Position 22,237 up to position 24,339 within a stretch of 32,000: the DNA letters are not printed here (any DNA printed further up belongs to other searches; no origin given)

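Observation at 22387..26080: MacB/FtsX-type ABC transporter operon ending in a 600-aa glycosylated heptad-repeat ectoprotein: possible archaeal mechanotransmission module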

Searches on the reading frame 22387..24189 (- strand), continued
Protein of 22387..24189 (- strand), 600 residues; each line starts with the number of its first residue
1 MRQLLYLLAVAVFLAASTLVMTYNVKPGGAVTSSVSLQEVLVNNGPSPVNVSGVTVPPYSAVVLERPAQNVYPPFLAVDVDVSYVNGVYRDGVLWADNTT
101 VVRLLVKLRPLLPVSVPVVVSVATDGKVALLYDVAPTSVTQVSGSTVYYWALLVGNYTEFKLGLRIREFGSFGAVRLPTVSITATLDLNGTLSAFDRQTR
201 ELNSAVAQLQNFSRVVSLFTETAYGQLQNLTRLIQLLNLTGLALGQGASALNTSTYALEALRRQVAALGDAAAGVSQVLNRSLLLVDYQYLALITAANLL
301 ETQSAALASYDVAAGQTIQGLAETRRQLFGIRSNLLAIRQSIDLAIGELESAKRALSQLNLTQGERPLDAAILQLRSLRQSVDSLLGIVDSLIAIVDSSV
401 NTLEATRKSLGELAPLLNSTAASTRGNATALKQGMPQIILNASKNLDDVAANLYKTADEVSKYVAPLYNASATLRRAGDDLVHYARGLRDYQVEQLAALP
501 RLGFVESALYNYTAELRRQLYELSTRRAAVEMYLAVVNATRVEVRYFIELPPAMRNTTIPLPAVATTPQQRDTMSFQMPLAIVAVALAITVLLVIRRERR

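Call 29: fold_search(model_id=the predicted structure, library=pdb)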
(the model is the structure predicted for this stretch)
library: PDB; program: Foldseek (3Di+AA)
matches with E <= 10: 1370; with E <= 0.001: 19
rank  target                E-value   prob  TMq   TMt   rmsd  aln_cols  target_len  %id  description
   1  9a69_B                3.1e-06  1.00  0.26  0.24  67.3       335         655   12  Integrative model of MCPB-MCPC by crosslinking MS and deep learning (released 2024-09-18)
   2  9a65_B                3.1e-05  1.00  0.25  0.23  77.3       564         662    9  Integrative model of YVAQ-MCPB by crosslinking MS and deep learning (released 2024-09-18)
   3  9e9r                  6.3e-05  0.57  0.10  0.03  49.8       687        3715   12  The Structure of ApoB100 from Human Low-Density Lipoprotein (released 2024-12-18)
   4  9ea7                  1.1e-04  0.80  0.13  0.03  51.0       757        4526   10  The Structure of ApoB100 from Human Low-Density Lipoprotein (released 2024-12-18)
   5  7n6g_3R               1.3e-04  1.00  0.24  0.35  31.0       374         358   15  C1 of central pair (released 2022-05-18)
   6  7sqc_1J               2.1e-04  1.00  0.17  0.24  30.2       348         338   16  Ciliary C1 central pair apparatus isolated from Chlamydomonas reinhardtii (released 2022-04-13)
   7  5fpi_A                2.2e-04  1.00  0.17  0.33   9.0       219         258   10  Mu2 adaptin subunit of the AP2 adaptor (C-terminal domain) complexed with Integrin alpha4 internalisation peptide QYKS (released 2016-01-20)
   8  9pwc_M                4.3e-04  1.00  0.18  0.25   8.6       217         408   12  Composite structure of AP-2 bound to the dileucine motif and WxxPhi motif of CCDC32 (released 2026-04-08)
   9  9fiw_M                5.5e-04  1.00  0.17  0.33  10.1       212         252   13  MU2 ADAPTIN SUBUNIT (AP50) OF AP2 ADAPTOR (SECOND DOMAIN), COMPLEXED WITH LRP6 INTERNALIZATION PEPTIDE SYRHFA (released 2025-04-23)
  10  5wrk_A                5.8e-04  1.00  0.17  0.34   9.5       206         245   12  Mu2 subunit of the clathrin adaptor complex AP2 in complex with IRS-1 Y608 peptide (released 2017-12-06)
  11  7rw8_M                6.4e-04  1.00  0.17  0.24   9.3       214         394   11  AP2 bound to heparin in the closed conformation (released 2022-03-30)
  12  9uuj_A                6.4e-04  1.00  0.17  0.33   8.3       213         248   10  Crystal structure of the mu2 subunit of the clathrin-adaptor protein 2 (AP2) bound to HPV16 E7(residues 22-39) (released 2025-09-10)
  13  1bw8_A                6.4e-04  1.00  0.17  0.33  10.3       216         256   12  MU2 ADAPTIN SUBUNIT (AP50) OF AP2 ADAPTOR (SECOND DOMAIN), COMPLEXED WITH EGFR INTERNALIZATION PEPTIDE FYRALM (released 1998-11-25)
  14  2pr9_A                6.8e-04  1.00  0.17  0.33   8.5       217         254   12  Mu2 adaptin subunit (AP50) of AP2 adaptor (second domain), complexed with GABAA receptor-gamma2 subunit-derived intern (released 2008-03-18)
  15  3l81_A                7.1e-04  1.00  0.18  0.34   7.1       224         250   10  Crystal structure of adaptor protein complex 4 (AP-4) mu4 subunit C-terminal domain, in complex with a sorting peptide (released 2010-06-02)
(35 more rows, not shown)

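Call 31: find_homologous_proteins(query=A2, max_evalue=0.00001)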
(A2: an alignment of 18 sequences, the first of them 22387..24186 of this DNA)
Query A2 (18 sequences) (599 aa, profile of the alignment): 53 proteins with E <= 0.00001 among 8000 candidates.
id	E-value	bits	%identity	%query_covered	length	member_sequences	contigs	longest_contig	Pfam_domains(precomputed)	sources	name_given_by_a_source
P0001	3.9e-125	437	100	100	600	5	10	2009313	-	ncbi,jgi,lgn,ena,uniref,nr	ncbi:hypothetical protein [Pyrobaculum calidifontis]|uniref:Uncharacterized protein n=1 Tax=Pyrobacu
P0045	1.8e-124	435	50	95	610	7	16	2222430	-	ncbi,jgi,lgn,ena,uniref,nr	ncbi:hypothetical protein PAE2285 [Pyrobaculum aerophilum str. IM2]|uniref:Uncharacterized protein n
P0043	2.0e-124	434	50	95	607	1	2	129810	-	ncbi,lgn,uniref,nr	ncbi:hypothetical protein [Pyrobaculum aerophilum]|uniref:hypothetical protein n=1 Tax=Pyrobaculum a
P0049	1.3e-123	432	35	93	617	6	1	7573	PF06103.17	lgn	-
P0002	6.7e-122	426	92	100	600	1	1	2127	-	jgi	-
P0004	1.2e-120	422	92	100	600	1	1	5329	-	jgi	-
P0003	4.5e-117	410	92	100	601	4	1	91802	-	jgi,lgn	-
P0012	1.2e-107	379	55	97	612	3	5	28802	PF28019.1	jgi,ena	-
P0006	5.1e-103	364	55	97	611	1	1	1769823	PF28019.1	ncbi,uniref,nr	ncbi:hypothetical protein [Pyrobaculum neutrophilum]|uniref:Uncharacterized protein n=1 Tax=Pyrobacu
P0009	5.9e-101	357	57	93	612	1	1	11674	-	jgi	jgi:chromosome segregation ATPase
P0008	1.0e-100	356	56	93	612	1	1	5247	-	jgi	jgi:ABC-type transporter Mla subunit MlaD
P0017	1.3e-100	356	57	91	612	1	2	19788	-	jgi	jgi:uncharacterized Ntn-hydrolase superfamily protein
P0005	4.2e-100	354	56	97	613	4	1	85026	PF24161.2,PF28019.1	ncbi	-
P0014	4.4e-100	354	54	97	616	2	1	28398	PF28019.1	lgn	-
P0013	4.9e-100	354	54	97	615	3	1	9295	-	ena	-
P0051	1.6e-89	319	34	97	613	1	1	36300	-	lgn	-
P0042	9.5e-86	307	51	98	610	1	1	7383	PF24161.2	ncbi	ncbi:MAG: hypothetical protein ABWK05_01510 [Pyrobaculum sp.]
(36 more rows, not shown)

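Call 32: find_encoding_contigs(protein=P0078, flank=6000, max_places=3)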
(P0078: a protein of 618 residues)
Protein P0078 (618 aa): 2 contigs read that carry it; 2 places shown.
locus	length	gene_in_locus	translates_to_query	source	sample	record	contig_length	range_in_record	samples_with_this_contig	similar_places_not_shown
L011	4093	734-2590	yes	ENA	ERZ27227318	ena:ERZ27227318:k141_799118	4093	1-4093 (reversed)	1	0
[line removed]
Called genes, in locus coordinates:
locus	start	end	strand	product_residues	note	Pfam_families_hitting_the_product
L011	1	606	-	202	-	?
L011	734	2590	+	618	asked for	-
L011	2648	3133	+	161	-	-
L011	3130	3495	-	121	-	PF02579:Nitro_FeMo-Co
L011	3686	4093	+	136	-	?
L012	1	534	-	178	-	?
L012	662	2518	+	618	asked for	-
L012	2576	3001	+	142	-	?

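Call 33: find_encoding_contigs(protein=P0051, flank=6000, max_places=3)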
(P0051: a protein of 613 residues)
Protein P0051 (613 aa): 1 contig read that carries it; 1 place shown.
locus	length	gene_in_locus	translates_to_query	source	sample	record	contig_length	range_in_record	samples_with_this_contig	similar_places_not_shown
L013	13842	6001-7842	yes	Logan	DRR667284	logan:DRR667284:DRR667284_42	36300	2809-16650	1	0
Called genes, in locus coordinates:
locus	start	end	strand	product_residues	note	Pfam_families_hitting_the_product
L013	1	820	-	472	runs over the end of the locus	PF01266:DAO (faint), PF07992:Pyr_redox_2, PF00070:Pyr_redox (weak)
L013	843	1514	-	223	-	PF00702:Hydrolase, PF13419:HAD_2, PF13242:Hydrolase_like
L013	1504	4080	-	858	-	PF03176:MMPL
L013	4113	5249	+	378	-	PF12704:MacB_PCD, PF02687:FtsX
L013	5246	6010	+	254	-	PF00005:ABC_tran, PF13304:AAA_21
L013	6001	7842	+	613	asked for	-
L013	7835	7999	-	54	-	-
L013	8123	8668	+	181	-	-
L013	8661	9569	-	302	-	PF01368:DHH, PF02272:DHHA1 (weak)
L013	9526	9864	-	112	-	-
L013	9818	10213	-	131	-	PF01920:Prefoldin_2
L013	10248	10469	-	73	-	-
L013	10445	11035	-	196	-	-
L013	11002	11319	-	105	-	PF01780:Ribosomal_L37ae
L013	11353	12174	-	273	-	PF01138:RNase_PH, PF03725:RNase_PH_C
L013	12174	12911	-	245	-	PF01138:RNase_PH, PF03725:RNase_PH_C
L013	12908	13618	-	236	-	PF22625:ECR1_N_2, PF21266:S1_RRP4 (weak), PF00013:KH_1 (weak), PF15985:KH_6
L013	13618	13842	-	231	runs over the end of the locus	PF01172:SBDS_N, PF09377:SBDS_domain_II, PF20268:SBDS_C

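Call 34: find_encoding_contigs(protein=P0054, flank=6000, max_places=2)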
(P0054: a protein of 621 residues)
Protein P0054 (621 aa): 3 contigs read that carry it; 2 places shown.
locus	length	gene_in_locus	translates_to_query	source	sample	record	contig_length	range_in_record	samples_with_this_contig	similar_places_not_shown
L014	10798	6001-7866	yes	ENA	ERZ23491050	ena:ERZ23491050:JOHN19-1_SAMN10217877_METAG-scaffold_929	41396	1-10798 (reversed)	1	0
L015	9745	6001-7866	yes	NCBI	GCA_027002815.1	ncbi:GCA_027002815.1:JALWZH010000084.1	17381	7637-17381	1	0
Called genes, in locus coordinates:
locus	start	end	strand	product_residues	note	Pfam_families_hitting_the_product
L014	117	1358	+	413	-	PF06745:ATPase, PF13401:AAA_22 (weak), PF20720:nSTAND3 (faint)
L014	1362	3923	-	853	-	PF03176:MMPL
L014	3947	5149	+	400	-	PF12704:MacB_PCD, PF02687:FtsX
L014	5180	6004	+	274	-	PF13191:AAA_16 (weak), PF00005:ABC_tran, PF13304:AAA_21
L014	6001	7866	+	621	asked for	-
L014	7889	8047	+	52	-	-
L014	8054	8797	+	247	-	PF00899:ThiF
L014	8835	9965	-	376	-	PF05626:DUF790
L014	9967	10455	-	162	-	PF13404:HTH_AsnC-type, PF13412:HTH_24, PF01037:AsnC_trans_reg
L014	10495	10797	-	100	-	?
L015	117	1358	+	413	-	PF06745:ATPase, PF13401:AAA_22 (weak), PF20720:nSTAND3 (faint)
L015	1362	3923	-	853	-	PF03176:MMPL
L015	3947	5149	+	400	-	PF12704:MacB_PCD, PF02687:FtsX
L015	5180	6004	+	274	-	PF13191:AAA_16 (weak), PF00005:ABC_tran, PF13304:AAA_21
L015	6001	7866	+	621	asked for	-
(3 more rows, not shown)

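Call 35: find_encoding_contigs(protein=P0057, flank=6000, max_places=2)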
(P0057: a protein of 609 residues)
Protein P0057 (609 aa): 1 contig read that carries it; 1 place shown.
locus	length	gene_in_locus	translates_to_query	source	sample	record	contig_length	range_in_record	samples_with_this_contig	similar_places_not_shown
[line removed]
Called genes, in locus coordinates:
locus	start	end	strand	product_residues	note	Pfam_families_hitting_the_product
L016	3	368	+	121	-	?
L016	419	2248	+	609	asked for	-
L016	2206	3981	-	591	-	PF05362:Lon_C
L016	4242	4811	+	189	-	PF01725:Ham1p_like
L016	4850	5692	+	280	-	PF00571:CBS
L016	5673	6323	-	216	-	-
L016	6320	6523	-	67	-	-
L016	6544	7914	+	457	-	?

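Call 36: find_encoding_contigs(protein=P0060, flank=6000, max_places=2)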
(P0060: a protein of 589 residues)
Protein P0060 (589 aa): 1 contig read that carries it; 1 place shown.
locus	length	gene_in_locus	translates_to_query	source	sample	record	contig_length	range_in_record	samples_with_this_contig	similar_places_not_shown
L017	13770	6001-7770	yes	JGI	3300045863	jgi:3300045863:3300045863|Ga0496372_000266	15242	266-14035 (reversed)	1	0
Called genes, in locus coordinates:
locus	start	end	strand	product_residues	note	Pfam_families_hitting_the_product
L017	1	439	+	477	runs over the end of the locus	PF00083:Sugar_tr, PF07690:MFS_1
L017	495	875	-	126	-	-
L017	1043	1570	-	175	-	-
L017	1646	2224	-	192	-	-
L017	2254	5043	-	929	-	PF03176:MMPL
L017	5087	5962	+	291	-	PF00005:ABC_tran, PF13304:AAA_21 (faint)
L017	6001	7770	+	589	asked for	-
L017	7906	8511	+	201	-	PF01227:GTP_cyclohydroI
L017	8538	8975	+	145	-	PF01877:RNA_binding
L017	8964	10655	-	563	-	PF00920:ILVD_EDD_N, PF24877:ILV_EDD_C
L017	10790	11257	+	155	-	PF01161:PBP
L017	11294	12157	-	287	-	PF01061:ABC2_membrane, PF12698:ABC2_membrane_3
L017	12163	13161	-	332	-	PF00005:ABC_tran, PF13304:AAA_21 (faint), PF13732:DrrA1-3_C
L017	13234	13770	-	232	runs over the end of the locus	PF03692:CxxCxxCC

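Call 38: find_encoding_contigs(protein=P0061, flank=6000, max_places=2)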
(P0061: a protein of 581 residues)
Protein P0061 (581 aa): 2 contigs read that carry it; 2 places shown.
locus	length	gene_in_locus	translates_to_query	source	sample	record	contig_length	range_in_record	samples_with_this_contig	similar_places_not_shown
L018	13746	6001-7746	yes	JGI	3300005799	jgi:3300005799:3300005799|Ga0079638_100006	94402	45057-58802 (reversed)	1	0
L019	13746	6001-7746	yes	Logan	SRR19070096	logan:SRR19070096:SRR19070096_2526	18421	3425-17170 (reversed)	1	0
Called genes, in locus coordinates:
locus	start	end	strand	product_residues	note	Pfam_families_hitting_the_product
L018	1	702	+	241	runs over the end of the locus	PF00590:TP_methylase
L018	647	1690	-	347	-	PF17835:NOG1_N, PF01926:MMR_HSR1, PF02421:FeoB_N, PF06858:NOG1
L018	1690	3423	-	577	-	PF01558:POR, PF01855:POR_N, PF02776:TPP_enzyme_N (weak)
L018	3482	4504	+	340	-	PF04055:Radical_SAM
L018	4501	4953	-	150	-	-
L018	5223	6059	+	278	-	PF00005:ABC_tran, PF13304:AAA_21 (faint)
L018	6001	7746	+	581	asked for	-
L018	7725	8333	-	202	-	PF06557:DUF1122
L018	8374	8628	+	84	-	PF04457:MJ1316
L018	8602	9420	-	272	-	PF00590:TP_methylase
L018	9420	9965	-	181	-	PF00334:NDK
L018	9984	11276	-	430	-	PF00202:Aminotran_3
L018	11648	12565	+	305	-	PF01555:N6_N4_Mtase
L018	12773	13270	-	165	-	PF04008:Adenosine_kin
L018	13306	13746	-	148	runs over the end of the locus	-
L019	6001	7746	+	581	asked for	-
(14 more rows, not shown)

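Call 39: find_encoding_contigs(protein=P0066, flank=6000, max_places=2)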
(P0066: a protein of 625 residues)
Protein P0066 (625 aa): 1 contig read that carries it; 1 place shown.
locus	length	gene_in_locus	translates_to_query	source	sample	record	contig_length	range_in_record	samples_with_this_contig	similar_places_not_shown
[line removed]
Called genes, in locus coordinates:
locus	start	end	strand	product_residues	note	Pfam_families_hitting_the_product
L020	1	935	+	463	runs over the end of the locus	PF02878:PGM_PMM_I, PF02879:PGM_PMM_II, PF02880:PGM_PMM_III, PF00408:PGM_PMM_IV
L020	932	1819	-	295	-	PF02826:2-Hacid_dh_C (weak), PF03446:NAD_binding_2, PF03807:F420_oxidored, PF14833:NAD_binding_11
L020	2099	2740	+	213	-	PF01810:LysE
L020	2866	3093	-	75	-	PF00294:PfkB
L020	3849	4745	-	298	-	PF00005:ABC_tran, PF02463:SMC_N (faint), PF13304:AAA_21 (faint)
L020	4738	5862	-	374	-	PF12704:MacB_PCD, PF02687:FtsX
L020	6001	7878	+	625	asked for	-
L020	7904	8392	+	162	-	-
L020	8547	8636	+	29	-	-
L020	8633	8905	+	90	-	PF02830:V4R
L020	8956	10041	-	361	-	PF00753:Lactamase_B (weak), PF12706:Lactamase_B_2 (faint)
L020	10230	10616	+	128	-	-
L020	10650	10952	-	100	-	-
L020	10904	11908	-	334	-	-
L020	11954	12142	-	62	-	-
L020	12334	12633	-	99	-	-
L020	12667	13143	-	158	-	PF00383:dCMP_cyt_deam_1, PF14437:MafB19-deam, PF14439:Bd3614-deam (weak)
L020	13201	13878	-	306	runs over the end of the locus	PF00782:DSPc, PF22785:Tc-R-P, PF22784:PTP-SAK, PF01966:HD (weak)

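Call 40: find_encoding_contigs(protein=P0099, flank=6000, max_places=2)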
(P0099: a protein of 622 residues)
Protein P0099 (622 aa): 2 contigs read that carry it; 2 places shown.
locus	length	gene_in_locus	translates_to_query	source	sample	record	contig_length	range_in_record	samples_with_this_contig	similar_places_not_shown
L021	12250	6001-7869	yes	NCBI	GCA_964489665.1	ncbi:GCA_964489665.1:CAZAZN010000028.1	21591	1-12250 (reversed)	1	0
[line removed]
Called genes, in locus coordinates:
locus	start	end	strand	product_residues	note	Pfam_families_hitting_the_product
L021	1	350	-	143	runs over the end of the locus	PF02517:Rce1-like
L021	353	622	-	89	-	-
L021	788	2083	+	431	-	PF00675:Peptidase_M16, PF05193:Peptidase_M16_C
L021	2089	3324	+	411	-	PF00675:Peptidase_M16, PF05193:Peptidase_M16_C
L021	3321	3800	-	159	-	-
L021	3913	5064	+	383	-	PF12704:MacB_PCD, PF02687:FtsX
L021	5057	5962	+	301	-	PF00005:ABC_tran, PF02463:SMC_N (faint), PF13304:AAA_21 (faint)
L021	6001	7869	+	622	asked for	-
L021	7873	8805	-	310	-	PF03747:ADP_ribosyl_GH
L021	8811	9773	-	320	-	PF00294:PfkB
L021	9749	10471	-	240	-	PF00697:PRAI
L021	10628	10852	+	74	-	PF12176:MtaB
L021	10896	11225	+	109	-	PF12176:MtaB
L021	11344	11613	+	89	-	PF12176:MtaB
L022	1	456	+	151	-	?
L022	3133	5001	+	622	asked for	-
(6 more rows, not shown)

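Call 42: search_protein_families(library=pfam, proteins=[P0060, P0061, P0066, P0078, P0084, P0099, P0125, P0054, P0057, P0091], max_evalue=0.001)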
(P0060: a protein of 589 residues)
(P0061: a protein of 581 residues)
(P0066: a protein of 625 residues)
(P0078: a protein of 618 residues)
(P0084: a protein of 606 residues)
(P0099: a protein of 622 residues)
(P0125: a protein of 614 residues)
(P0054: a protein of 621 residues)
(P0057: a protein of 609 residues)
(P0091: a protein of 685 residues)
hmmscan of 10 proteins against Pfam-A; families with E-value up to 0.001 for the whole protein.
P0060 (589 aa): 0 families

P0061 (581 aa): 0 families

P0066 (625 aa): 0 families

P0078 (618 aa): 3 families
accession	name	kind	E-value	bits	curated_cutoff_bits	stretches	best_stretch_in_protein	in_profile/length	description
PF07889.17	DUF1664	-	0.00019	21.9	34.6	0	447-510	36-99/124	Protein of unknown function (DUF1664)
PF06456.18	Arfaptin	-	0.0002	21.5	32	0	397-474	34-113/229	Arfaptin-like domain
PF04108.17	ATG17_like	-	0.00064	19.7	43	0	283-517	99-305/355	Autophagy protein ATG17-like domain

P0084 (606 aa): 1 family
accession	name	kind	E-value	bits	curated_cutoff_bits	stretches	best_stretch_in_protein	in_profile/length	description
PF20870.2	FAM186A-B_N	-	0.00029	20.8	27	0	349-495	26-158/243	FAM186A/B, N-terminal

P0099 (622 aa): 1 family
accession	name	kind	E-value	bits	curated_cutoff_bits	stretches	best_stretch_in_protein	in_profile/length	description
PF05531.17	NPV_P10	-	0.00016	22.6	29.8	0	338-394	11-66/75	Nucleopolyhedrovirus P10 protein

P0125 (614 aa): 2 families
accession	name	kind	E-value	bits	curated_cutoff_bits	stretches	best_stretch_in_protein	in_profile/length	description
PF04108.17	ATG17_like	-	5e-05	23.4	43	1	267-462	111-293/355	Autophagy protein ATG17-like domain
PF08702.15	Fib_alpha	-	9.3e-05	23.1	29.9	0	282-373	31-123/143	Fibrinogen alpha/beta chain family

P0054 (621 aa): 1 family
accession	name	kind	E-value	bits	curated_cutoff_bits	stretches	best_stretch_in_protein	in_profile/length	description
PF06103.16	DUF948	-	0.00071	20.2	37.2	0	442-499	30-87/89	Bacterial protein of unknown function (DUF948)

P0057 (609 aa): 0 families

P0091 (685 aa): 0 families

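Call 43: list_cluster_members(proteins=[P0054, P0060, P0061, P0066, P0099, P0078, P0084, P0125, P0057, P0091])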
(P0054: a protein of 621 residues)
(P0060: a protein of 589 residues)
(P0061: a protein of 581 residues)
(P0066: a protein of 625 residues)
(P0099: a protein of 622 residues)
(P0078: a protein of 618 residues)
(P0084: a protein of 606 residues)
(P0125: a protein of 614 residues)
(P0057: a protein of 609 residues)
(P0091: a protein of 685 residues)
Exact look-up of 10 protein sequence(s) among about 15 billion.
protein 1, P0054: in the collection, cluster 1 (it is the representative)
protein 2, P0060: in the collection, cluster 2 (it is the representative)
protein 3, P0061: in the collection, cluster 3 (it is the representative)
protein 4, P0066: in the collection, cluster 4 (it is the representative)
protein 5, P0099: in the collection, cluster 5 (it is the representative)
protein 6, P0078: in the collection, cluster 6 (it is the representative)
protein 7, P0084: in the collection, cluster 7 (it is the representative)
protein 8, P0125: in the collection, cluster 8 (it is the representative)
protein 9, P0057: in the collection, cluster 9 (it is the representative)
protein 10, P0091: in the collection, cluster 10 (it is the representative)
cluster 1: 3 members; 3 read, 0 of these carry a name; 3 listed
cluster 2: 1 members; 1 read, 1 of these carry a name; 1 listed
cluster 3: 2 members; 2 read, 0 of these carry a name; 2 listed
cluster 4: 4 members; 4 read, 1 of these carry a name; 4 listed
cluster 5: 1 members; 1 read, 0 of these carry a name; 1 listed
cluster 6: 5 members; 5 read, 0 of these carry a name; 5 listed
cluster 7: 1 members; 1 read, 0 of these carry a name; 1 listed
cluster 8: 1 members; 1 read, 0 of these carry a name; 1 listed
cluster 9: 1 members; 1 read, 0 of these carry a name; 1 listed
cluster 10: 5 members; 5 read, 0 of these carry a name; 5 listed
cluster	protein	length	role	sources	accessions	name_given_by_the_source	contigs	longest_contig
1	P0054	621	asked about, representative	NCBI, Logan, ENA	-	-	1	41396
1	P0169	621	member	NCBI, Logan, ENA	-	-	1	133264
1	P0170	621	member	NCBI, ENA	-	-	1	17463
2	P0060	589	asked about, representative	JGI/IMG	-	prefoldin subunit 5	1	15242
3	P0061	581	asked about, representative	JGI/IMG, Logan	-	-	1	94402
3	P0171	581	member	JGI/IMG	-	-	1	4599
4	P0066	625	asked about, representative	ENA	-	-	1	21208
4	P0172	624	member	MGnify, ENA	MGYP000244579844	CR=1 FL=1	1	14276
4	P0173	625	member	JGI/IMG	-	-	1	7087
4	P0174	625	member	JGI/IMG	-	-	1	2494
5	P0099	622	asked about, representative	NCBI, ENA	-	-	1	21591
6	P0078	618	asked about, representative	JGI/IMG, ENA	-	-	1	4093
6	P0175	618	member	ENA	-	-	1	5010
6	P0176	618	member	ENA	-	-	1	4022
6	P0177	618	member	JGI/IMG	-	-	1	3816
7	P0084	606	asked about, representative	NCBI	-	-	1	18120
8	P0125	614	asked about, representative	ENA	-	-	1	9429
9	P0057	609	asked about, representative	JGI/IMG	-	-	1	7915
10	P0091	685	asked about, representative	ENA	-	-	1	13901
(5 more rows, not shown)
